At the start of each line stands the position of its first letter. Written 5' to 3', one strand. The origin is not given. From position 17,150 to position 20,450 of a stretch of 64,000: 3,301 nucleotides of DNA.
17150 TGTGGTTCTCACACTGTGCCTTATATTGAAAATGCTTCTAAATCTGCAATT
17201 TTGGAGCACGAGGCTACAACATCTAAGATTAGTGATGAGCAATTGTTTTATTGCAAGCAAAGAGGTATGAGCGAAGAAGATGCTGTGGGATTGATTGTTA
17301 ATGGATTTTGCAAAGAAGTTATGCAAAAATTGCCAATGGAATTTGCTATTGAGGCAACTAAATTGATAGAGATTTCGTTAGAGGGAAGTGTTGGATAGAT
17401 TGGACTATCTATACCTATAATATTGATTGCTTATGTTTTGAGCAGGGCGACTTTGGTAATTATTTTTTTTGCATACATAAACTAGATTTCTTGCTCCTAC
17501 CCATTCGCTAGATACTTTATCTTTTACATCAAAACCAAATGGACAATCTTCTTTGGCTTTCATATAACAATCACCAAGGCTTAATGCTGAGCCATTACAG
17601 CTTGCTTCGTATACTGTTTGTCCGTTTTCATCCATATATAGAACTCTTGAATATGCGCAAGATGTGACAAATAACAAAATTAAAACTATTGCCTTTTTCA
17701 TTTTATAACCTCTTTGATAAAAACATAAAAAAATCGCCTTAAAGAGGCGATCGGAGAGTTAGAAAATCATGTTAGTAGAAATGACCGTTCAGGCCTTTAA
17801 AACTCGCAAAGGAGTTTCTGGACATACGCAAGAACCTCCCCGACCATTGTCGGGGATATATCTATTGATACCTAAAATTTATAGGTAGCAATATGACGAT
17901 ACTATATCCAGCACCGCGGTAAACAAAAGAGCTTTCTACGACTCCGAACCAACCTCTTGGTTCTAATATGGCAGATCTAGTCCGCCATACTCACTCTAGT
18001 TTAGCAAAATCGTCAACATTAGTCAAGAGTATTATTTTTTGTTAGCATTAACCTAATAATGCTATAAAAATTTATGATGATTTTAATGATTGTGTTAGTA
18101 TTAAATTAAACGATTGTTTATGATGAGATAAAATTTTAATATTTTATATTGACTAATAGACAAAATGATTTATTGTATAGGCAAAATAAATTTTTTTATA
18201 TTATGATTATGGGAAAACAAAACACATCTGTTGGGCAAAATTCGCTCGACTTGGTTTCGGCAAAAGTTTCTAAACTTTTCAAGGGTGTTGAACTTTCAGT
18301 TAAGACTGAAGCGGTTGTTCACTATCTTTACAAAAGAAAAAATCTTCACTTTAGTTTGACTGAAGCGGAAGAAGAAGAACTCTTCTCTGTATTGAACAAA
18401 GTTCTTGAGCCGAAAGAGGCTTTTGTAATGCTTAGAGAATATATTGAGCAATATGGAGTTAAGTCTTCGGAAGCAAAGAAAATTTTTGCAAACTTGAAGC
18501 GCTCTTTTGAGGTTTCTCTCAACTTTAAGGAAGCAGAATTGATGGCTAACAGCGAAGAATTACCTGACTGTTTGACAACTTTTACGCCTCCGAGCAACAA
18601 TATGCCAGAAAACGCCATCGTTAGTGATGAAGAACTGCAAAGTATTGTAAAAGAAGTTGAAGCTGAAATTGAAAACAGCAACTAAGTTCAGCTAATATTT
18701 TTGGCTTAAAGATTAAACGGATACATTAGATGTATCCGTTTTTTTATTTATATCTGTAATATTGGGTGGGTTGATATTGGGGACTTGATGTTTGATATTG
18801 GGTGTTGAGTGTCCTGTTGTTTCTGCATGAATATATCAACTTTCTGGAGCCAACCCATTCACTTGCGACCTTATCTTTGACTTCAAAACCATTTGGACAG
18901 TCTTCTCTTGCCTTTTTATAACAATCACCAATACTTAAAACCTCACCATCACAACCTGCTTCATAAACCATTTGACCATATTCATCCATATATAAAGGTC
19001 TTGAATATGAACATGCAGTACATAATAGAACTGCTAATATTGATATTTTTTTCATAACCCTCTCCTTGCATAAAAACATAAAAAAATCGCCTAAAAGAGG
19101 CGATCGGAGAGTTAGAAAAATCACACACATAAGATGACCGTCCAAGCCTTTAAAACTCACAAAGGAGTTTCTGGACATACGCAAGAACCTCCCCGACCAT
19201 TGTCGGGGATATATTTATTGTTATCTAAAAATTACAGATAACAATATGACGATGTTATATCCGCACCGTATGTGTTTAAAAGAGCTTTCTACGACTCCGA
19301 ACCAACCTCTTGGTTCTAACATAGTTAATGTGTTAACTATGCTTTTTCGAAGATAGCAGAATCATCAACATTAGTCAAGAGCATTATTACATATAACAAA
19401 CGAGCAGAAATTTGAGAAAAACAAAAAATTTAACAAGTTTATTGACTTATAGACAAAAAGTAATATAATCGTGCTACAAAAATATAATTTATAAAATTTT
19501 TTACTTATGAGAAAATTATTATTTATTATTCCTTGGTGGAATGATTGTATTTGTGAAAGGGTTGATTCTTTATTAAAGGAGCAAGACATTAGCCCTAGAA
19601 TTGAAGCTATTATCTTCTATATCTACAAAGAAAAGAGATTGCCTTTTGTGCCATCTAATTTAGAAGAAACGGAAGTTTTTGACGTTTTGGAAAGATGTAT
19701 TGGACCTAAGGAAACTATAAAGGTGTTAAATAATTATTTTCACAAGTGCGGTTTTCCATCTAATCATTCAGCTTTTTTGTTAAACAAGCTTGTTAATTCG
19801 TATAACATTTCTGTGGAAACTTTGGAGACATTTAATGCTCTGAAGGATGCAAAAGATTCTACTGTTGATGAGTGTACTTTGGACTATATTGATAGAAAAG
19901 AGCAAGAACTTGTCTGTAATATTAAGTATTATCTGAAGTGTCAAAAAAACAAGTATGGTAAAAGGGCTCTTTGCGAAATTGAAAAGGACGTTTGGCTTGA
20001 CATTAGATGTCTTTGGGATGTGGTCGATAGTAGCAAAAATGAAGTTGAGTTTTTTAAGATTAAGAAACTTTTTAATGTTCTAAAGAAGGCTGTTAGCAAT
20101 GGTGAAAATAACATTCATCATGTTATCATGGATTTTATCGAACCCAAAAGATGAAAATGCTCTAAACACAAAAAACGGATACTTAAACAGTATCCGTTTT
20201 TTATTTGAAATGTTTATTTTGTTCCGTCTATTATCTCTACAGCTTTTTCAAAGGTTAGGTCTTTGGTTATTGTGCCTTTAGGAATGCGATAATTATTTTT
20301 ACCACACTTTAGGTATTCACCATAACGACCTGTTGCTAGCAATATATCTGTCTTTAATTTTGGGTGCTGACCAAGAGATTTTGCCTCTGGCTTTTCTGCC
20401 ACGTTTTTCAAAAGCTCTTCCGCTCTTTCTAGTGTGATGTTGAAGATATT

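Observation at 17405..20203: Tandem duplication of a complete three-gene module (lipoprotein / leader RNA / divergent ORF / terminator)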

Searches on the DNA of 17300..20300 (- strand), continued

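Call 40: search_with_rna_model(model_id=R1, sources=[window, L001, L006, L010, L011, L012, L013, L014, L015, L016, L017, L019, L020, L021, L022, L025, L028, L029, L030, L031, L032, L033, L034, L038, L042, L043, L044, L046, L047, L050, L056, L062, L065, L066], max_evalue=1e-12, make_alignment=true)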
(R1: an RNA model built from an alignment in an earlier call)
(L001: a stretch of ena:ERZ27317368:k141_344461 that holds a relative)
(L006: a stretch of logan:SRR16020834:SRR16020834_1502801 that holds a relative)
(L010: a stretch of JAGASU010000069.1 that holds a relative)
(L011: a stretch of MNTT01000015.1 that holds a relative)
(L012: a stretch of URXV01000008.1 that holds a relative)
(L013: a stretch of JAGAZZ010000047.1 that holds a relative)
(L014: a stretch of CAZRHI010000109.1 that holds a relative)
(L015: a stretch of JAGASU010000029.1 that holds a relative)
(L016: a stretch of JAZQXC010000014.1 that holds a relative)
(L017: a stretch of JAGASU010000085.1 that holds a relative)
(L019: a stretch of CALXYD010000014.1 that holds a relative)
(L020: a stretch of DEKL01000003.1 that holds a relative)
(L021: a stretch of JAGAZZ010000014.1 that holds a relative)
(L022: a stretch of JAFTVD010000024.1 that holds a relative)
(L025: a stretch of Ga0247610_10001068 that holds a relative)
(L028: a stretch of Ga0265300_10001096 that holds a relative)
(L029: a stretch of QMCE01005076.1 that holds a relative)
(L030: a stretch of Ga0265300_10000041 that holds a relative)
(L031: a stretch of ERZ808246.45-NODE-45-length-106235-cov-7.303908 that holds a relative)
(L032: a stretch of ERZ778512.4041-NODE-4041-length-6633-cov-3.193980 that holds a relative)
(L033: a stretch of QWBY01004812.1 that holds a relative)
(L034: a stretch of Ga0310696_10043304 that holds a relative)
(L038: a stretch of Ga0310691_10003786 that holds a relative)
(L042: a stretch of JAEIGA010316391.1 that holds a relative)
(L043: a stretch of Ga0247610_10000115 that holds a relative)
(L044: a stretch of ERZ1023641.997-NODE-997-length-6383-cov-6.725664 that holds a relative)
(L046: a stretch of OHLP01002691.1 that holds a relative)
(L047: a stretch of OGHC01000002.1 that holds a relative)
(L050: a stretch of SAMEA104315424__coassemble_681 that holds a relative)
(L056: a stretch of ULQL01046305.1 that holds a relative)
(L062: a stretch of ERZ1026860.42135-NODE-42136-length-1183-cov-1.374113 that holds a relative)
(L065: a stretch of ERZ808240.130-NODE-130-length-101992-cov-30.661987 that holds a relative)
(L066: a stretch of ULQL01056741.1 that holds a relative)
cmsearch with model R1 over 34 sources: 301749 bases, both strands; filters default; matches with E-value up to 1e-12: 36.
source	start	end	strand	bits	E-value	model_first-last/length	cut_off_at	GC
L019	1935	2230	-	323.2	2.7e-117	1-297/297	no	0.39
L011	3032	3328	+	318.5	1.6e-115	1-297/297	no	0.42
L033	2672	2968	+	316.4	9.3e-115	1-297/297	no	0.43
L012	4401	4696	+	316.3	1e-114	1-297/297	no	0.43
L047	3001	3297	+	314.9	3.4e-114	1-297/297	no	0.42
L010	1401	1691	-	311.5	6e-113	1-297/297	no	0.38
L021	6574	6864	+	310.2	1.8e-112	1-297/297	no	0.4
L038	7035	7328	-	305.2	1.2e-110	1-297/297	no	0.4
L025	118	412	+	304.8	1.8e-110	1-297/297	no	0.41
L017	514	809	-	304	3.4e-110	1-297/297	no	0.43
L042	1757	2054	+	303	8.1e-110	1-297/297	no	0.38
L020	4212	4505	+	302.2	1.6e-109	1-297/297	no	0.4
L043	2696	2990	-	301.5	2.9e-109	1-297/297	no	0.4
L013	4117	4413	-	301.1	3.9e-109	1-297/297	no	0.44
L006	813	1107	+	299.5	1.6e-108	1-297/297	no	0.4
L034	3832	4126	-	296.6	1.8e-107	1-297/297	no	0.4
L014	494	786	-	296.5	2.1e-107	1-297/297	no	0.36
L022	4579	4879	-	294.6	1e-106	1-297/297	no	0.37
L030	7575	7868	+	293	3.8e-106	1-297/297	no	0.39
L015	6427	6721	+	292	9e-106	1-297/297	no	0.42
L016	5196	5495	+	291.8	1.1e-105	1-297/297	no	0.37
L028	11806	12097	+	287.2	5.5e-104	1-297/297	no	0.4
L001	3912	4206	+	276.6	4.3e-100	1-297/297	no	0.39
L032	1421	1713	-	269.4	2e-97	1-297/297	no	0.39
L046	3799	4091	-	180.3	1.5e-64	1-297/297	no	0.45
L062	239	527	+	142.4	1.4e-50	1-297/297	no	0.46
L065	7389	7631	-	137.9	6.2e-49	36-266/297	no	0.46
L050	12254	12568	-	137.7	7.3e-49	1-297/297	no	0.46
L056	6371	6664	-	134.6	1e-47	1-297/297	no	0.44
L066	1289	1572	+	130.8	2.6e-46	1-297/297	no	0.39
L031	2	273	+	127.8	3.2e-45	35-297/297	no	0.43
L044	4256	4499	-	126.8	7.6e-45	36-267/297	no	0.48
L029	6643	6927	+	68.7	2.1e-23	1-297/297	no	0.37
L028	9870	10115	-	40.6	4.7e-13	1-297/297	no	0.41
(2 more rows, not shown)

Alignment A7: 36 matches aligned to the model, 418 columns, each read 5' to 3' on its own strand. Consensus structure (alignment columns), stored with it:
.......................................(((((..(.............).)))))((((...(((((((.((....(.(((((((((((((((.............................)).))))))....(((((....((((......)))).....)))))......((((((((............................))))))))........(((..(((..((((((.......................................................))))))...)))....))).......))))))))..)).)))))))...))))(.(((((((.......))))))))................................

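Call 57: search_with_rna_model(model_id=R1, sources=[L067], max_evalue=0.01, show_alignments=0)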
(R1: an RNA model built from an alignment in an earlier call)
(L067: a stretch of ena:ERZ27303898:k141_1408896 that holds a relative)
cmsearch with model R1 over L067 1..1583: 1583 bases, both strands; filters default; matches with E-value up to 0.01: 1.
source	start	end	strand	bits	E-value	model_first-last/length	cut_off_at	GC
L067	178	477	-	269.7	8e-100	1-297/297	no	0.42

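Call 64: search_with_rna_model(model_id=R1, sources=[L068, L069, L070, L071, L072, L073], max_evalue=0.001)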
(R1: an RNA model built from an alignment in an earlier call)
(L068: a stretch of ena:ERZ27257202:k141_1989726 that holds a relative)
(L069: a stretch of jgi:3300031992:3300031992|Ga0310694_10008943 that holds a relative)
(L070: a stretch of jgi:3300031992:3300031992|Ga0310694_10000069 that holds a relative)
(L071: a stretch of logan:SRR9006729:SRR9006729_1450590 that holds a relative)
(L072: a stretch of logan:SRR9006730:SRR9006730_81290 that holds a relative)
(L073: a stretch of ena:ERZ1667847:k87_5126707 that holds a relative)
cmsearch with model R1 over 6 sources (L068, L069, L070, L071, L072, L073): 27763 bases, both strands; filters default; matches with E-value up to 0.001: 5.
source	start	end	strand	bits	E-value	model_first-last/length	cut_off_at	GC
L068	3586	3880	-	304.8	1.7e-111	1-297/297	no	0.41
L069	1387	1681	-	304.8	1.7e-111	1-297/297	no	0.41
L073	291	585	-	299.5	1.4e-109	1-297/297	no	0.39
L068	4652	4899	+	28.8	9.5e-10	1-297/297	no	0.41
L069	2453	2700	+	28.8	9.5e-10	1-297/297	no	0.41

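Call 79: search_with_rna_model(model_id=R1, sources=[L074, L075, L076, L077, L078], max_evalue=1)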
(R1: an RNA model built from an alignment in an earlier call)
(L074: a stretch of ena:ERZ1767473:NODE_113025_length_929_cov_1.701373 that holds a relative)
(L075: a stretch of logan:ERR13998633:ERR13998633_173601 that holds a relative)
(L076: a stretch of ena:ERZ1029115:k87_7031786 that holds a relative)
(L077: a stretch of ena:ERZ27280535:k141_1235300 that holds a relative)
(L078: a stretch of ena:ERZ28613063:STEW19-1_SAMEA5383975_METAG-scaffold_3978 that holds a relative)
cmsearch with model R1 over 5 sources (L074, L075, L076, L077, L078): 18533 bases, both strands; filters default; matches with E-value up to 1: 3.
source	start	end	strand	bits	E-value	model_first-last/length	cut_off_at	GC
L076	2252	2495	+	36.4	1e-12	1-297/297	no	0.38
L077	2252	2495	+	36.4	1e-12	1-297/297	no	0.38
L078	2252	2495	+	36.4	1e-12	1-297/297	no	0.38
